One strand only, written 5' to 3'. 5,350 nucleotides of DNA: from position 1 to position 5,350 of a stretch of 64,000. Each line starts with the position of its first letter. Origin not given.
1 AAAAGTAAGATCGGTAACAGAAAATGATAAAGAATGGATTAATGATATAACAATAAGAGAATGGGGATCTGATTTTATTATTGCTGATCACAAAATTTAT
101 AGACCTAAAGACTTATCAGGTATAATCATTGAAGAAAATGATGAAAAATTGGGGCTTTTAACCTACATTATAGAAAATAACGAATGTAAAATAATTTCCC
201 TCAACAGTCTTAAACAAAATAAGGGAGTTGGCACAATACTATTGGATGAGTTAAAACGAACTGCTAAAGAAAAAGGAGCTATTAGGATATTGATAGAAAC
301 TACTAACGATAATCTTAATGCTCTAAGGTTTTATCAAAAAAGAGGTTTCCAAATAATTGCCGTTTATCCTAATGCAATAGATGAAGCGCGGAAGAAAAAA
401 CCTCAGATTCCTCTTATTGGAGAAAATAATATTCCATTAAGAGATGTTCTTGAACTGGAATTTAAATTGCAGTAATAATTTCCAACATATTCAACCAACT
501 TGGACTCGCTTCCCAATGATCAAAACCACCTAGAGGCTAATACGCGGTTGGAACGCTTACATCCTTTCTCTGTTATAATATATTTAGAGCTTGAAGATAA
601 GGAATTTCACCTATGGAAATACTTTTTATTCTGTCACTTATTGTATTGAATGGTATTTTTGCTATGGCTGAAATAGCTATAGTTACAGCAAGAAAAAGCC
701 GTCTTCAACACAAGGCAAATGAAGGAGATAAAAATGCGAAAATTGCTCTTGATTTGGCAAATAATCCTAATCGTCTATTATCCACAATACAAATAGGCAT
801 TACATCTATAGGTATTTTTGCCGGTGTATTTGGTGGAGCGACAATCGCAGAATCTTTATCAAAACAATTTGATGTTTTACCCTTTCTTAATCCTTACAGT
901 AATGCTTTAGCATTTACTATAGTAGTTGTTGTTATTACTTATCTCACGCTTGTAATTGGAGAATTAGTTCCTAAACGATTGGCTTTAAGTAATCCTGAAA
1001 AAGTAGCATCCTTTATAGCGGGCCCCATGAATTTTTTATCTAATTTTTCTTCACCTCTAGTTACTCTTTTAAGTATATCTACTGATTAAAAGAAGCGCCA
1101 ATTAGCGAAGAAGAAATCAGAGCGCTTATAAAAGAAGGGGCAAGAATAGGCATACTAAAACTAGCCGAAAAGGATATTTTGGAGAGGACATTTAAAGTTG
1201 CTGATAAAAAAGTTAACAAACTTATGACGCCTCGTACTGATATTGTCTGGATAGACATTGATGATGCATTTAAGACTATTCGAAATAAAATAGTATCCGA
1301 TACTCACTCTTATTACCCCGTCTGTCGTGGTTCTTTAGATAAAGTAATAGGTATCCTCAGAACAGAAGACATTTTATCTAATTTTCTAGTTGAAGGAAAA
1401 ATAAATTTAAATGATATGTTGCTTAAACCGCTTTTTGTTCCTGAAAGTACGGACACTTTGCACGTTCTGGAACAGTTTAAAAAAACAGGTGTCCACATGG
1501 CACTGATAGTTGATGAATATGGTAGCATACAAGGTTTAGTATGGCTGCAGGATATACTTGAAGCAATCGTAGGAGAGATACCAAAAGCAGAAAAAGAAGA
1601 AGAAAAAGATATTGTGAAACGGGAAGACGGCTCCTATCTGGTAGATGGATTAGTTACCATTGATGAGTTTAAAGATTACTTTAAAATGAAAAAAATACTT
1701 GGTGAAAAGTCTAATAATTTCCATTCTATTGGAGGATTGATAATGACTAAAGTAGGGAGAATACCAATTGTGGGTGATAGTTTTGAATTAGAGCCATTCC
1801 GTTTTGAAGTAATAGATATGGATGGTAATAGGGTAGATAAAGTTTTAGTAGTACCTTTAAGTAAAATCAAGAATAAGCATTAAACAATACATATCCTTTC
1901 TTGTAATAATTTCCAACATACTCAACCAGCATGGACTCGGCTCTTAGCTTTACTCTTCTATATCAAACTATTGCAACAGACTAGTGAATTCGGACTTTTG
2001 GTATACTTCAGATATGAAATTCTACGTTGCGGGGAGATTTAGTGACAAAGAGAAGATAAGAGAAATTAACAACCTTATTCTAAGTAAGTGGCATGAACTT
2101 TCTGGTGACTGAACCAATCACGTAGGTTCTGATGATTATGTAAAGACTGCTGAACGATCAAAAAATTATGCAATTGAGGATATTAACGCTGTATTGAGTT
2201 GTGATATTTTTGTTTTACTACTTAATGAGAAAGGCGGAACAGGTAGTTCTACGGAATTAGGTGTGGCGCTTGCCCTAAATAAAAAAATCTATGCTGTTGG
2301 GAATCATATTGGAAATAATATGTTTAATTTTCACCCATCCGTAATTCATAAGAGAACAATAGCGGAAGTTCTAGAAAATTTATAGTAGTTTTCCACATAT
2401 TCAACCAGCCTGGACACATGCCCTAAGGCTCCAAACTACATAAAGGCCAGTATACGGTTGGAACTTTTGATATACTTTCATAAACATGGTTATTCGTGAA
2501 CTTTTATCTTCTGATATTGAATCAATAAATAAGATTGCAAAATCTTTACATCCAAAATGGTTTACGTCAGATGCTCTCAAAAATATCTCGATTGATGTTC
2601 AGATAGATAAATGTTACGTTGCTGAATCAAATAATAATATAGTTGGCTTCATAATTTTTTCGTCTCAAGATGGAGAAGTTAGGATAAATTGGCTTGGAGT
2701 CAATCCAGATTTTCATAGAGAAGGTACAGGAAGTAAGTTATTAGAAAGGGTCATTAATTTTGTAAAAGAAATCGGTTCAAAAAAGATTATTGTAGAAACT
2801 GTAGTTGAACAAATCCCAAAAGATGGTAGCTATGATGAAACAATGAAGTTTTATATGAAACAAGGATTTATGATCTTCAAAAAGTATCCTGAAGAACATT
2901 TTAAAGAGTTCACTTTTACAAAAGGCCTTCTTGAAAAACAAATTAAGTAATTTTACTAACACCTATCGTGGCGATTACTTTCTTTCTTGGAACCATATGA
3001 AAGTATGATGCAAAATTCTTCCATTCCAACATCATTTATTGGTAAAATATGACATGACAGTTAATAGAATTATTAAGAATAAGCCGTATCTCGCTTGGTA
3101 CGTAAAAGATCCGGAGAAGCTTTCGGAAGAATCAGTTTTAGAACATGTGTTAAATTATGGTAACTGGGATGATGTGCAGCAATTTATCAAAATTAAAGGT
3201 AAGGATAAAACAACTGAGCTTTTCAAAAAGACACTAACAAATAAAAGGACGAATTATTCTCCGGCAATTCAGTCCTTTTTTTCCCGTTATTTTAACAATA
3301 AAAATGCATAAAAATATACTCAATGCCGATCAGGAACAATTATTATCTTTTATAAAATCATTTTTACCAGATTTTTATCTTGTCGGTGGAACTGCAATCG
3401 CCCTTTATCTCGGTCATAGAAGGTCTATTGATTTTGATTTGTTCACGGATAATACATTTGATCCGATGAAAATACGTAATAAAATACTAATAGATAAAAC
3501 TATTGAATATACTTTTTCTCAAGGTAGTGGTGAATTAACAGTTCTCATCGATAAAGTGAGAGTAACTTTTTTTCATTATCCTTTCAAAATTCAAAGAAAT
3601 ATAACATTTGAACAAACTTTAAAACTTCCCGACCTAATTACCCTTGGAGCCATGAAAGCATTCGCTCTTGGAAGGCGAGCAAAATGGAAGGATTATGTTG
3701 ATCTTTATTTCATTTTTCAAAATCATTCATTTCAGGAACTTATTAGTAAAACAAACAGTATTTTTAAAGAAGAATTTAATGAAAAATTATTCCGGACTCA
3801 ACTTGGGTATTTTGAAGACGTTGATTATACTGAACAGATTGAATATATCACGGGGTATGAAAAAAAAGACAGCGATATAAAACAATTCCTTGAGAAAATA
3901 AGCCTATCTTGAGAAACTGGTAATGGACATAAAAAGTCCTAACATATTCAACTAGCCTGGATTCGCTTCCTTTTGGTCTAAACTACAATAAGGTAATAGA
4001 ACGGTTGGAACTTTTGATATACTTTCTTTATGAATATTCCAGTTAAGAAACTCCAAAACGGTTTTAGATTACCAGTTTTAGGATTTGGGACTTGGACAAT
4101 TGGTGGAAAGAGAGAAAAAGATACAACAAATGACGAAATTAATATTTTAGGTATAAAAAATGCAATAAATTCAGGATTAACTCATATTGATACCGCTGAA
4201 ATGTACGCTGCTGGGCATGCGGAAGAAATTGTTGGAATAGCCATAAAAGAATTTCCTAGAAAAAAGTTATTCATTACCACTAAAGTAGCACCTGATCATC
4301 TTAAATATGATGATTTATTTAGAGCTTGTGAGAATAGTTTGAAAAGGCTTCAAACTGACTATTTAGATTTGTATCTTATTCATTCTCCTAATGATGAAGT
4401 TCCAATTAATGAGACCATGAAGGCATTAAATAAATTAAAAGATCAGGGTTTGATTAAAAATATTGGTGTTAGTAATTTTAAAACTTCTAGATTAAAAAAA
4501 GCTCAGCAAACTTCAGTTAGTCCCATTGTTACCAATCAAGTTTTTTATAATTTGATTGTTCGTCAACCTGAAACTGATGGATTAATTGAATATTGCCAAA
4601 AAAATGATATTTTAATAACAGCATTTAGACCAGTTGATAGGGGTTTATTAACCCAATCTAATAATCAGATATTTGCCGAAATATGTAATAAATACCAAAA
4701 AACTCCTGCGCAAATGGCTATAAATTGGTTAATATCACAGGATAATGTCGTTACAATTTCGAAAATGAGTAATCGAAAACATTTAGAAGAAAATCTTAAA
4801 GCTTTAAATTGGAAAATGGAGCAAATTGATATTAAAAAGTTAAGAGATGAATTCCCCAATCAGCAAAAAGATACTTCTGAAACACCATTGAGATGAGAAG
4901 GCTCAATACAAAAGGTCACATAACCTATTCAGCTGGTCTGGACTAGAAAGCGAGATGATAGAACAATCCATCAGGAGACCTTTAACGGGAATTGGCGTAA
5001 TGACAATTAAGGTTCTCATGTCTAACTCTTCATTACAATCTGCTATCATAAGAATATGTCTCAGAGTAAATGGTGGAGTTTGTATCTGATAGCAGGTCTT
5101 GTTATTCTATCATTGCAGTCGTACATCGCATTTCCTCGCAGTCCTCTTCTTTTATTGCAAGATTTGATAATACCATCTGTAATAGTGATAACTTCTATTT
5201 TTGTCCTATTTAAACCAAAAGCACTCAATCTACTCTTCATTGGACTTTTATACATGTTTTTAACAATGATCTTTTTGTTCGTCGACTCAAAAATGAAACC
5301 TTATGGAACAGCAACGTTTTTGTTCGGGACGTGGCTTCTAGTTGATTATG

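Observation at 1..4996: Integron-like gene-cassette array: five co-oriented attC-like repeats between unrelated small genes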

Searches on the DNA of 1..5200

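Call 72: search_rna_families(source=window, start=1, end=5200, threshold=evalue, max_evalue=10)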
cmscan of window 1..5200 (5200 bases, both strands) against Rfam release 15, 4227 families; matches with E-value up to 10: 3.
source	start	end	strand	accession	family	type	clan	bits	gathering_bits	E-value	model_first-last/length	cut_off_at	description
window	1678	1754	+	RF02539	SNOR75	Gene; snRNA; snoRNA; CD-box;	-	19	50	6.1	1-87/87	no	Plant small nucleolar RNA SNOR75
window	134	214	+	RF01281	snoR35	Gene; snRNA; snoRNA; CD-box;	CL00053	18.1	40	2.3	1-81/81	no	Small nucleolar RNA snoR35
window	3262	3328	-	RF01302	snoU36a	Gene; snRNA; snoRNA; CD-box;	CL00051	18.1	45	7.5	1-90/90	no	SnoRNA U36a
